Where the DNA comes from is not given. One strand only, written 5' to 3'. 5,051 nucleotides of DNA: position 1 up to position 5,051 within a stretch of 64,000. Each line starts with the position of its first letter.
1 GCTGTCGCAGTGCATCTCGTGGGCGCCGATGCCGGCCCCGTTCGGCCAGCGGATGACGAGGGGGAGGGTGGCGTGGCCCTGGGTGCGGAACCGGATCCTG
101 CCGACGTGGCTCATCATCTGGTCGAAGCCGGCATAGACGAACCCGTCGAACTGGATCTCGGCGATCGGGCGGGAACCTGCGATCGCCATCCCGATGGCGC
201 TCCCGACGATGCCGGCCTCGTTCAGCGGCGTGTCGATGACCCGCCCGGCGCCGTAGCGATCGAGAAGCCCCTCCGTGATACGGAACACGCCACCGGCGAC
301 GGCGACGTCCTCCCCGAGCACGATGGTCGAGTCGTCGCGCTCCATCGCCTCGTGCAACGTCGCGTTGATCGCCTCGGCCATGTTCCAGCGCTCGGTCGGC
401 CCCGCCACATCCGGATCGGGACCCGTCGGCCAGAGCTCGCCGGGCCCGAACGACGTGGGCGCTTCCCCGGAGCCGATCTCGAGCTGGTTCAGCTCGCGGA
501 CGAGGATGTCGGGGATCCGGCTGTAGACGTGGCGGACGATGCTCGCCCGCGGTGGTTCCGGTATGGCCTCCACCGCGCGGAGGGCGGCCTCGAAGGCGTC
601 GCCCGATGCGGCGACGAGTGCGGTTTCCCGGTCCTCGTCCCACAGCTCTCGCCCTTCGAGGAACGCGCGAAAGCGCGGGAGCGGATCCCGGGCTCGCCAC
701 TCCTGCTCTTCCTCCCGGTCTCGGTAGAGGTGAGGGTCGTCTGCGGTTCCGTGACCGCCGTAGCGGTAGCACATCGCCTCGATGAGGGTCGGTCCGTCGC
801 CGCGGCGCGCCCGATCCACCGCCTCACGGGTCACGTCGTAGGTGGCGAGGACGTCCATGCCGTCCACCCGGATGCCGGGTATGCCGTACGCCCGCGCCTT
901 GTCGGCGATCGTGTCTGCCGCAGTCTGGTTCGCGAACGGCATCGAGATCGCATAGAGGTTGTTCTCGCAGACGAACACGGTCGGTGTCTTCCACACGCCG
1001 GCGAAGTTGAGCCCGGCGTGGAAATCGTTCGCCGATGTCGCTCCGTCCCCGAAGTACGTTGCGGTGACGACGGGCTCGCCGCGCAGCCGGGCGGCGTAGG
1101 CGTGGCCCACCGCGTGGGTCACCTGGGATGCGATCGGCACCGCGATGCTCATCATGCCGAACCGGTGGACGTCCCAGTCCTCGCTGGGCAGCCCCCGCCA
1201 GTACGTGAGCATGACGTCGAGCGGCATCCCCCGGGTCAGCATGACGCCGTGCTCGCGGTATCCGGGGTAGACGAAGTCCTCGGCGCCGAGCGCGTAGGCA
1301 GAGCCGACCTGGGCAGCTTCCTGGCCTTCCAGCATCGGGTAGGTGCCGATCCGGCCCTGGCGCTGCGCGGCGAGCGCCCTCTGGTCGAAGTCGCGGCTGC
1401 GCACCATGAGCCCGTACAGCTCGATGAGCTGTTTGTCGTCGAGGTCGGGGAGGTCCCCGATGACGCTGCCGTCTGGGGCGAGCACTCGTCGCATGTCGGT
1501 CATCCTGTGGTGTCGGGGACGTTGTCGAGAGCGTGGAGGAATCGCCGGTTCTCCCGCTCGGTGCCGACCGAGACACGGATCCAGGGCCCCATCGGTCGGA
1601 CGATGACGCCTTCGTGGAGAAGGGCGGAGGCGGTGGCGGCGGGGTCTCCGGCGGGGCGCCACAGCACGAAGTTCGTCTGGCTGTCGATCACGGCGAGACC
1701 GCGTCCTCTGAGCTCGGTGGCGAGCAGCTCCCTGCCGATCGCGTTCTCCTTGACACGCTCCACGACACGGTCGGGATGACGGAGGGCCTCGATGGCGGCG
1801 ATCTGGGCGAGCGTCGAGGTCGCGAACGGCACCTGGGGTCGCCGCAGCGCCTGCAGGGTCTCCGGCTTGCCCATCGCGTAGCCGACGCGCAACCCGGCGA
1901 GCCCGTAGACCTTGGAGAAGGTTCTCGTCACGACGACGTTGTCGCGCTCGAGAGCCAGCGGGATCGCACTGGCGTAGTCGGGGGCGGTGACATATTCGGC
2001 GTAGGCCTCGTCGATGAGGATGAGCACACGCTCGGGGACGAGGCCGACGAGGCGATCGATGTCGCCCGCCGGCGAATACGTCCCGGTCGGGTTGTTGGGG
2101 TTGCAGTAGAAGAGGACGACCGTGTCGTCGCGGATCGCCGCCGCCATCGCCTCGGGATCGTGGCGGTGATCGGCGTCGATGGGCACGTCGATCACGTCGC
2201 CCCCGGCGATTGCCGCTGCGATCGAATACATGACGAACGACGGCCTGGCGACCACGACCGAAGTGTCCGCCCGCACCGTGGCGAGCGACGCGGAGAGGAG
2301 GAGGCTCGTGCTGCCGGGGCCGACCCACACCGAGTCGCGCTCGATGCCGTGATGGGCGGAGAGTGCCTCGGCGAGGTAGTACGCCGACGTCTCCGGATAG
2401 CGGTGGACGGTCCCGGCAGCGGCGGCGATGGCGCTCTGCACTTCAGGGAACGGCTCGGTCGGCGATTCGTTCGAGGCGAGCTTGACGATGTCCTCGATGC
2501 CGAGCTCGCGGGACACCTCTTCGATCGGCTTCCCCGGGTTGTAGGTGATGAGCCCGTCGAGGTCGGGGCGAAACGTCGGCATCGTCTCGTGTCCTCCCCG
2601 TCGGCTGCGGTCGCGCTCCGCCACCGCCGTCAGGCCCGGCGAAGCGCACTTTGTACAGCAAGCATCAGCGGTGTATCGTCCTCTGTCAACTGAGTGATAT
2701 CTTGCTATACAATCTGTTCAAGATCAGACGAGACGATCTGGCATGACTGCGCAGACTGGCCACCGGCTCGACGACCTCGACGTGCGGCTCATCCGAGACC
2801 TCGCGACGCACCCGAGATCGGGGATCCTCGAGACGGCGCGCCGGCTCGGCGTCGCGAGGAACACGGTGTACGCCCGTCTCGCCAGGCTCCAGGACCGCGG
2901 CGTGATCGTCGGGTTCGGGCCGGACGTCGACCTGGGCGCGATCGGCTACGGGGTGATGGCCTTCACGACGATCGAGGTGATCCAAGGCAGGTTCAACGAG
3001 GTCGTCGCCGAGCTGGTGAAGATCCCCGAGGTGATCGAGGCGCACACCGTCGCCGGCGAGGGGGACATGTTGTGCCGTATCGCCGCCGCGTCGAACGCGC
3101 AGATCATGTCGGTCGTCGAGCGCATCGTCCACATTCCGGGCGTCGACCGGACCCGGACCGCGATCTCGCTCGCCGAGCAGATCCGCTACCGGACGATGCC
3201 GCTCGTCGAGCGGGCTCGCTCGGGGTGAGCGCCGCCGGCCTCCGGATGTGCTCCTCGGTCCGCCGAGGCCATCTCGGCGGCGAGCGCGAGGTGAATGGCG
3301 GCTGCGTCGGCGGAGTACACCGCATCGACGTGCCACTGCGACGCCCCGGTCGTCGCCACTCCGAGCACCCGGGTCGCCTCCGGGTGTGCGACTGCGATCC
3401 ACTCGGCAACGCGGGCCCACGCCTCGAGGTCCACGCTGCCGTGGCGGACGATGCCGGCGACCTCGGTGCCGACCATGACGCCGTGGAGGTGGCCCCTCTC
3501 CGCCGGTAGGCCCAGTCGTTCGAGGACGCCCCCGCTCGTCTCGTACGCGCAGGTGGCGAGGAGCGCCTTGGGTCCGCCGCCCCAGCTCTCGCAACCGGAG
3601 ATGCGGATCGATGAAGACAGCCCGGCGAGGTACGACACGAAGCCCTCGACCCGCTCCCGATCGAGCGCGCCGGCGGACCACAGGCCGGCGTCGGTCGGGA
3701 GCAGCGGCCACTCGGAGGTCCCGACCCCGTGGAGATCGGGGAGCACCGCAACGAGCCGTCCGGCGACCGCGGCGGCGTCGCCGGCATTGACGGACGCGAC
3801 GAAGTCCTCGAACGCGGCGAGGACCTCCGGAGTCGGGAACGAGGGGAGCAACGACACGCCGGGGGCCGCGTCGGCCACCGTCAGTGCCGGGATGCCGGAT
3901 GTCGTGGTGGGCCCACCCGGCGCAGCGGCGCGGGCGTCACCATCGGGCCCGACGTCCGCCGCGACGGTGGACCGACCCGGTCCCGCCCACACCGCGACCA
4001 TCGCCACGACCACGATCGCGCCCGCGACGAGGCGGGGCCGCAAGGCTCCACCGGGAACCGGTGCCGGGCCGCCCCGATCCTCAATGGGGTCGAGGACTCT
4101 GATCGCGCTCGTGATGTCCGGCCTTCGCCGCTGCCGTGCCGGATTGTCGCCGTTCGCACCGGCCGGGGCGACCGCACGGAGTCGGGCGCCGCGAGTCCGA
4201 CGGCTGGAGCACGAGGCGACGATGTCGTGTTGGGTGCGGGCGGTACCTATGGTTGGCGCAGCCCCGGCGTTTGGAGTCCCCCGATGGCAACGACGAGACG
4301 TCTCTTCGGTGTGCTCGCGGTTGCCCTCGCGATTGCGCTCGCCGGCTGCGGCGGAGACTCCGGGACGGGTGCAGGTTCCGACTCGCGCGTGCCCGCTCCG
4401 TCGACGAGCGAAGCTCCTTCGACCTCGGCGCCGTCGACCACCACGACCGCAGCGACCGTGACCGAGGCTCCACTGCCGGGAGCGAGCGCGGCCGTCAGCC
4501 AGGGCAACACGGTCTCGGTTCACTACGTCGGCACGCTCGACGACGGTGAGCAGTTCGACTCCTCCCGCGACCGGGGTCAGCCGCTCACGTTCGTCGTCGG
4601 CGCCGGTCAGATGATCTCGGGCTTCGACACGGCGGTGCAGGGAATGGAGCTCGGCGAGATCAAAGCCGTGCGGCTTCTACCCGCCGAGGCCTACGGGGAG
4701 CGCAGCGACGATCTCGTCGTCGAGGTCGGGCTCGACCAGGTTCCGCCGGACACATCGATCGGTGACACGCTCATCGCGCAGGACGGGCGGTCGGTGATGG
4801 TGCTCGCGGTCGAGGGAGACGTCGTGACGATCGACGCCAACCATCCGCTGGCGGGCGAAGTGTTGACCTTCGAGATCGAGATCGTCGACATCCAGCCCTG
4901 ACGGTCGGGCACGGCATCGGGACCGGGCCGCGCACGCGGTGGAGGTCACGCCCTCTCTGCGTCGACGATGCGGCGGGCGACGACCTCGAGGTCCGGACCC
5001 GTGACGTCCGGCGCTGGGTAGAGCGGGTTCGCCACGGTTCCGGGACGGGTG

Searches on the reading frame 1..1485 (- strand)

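Call 20: search_protein_families(library=pfam, proteins=[window:1-1485:-], max_evalue=0.001)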
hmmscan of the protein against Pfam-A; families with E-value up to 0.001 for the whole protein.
window:1-1485:- (495 aa): 2 families
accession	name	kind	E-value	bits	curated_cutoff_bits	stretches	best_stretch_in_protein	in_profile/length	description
PF00676.26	E1_dh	-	6e-84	282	22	1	25-311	2-297/300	Dehydrogenase E1 component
PF02779.29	Transket_pyr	-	2.1e-20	73.5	27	1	368-489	4-119/174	Transketolase, pyrimidine binding domain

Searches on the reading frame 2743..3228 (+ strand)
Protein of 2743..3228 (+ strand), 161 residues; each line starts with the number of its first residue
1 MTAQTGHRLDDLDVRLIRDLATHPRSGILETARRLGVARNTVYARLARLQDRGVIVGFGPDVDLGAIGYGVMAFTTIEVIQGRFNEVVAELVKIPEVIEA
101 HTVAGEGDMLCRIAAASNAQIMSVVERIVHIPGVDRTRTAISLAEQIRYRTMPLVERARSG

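Call 20: search_protein_families(library=pfam, proteins=[window:2743-3228:+], max_evalue=0.001)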
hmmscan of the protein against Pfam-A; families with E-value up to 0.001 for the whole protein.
window:2743-3228:+ (161 aa): 6 families
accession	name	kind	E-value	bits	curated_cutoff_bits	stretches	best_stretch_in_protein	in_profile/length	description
PF01037.27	AsnC_trans_reg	-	1.1e-15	57.7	25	1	77-144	3-72/73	Lrp/AsnC ligand binding domain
PF13404.12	HTH_AsnC-type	-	1.3e-07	31.7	27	1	9-50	1-42/42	AsnC-type helix-turn-helix domain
PF13412.12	HTH_24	-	2.9e-07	30.4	21.9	1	9-55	1-47/48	Winged helix-turn-helix DNA-binding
PF13556.12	HTH_30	-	0.00015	21.9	27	1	30-51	17-38/59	PucR C-terminal helix-turn-helix domain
PF09339.16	HTH_IclR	-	0.00041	20.5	22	1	15-55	7-48/52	IclR helix-turn-helix domain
PF01978.25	TrmB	-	0.00075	19.8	25.6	0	10-55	7-52/68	Sugar-specific transcriptional regulator TrmB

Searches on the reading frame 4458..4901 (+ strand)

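Call 20: search_protein_families(library=pfam, proteins=[window:4458-4901:+], max_evalue=0.001)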
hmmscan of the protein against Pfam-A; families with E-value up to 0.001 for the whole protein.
window:4458-4901:+ (147 aa): 1 family
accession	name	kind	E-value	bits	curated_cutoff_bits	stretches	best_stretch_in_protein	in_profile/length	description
PF00254.34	FKBP_C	-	4.7e-23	81.8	21.1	1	12-84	4-76/94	FKBP-type peptidyl-prolyl cis-trans isomerase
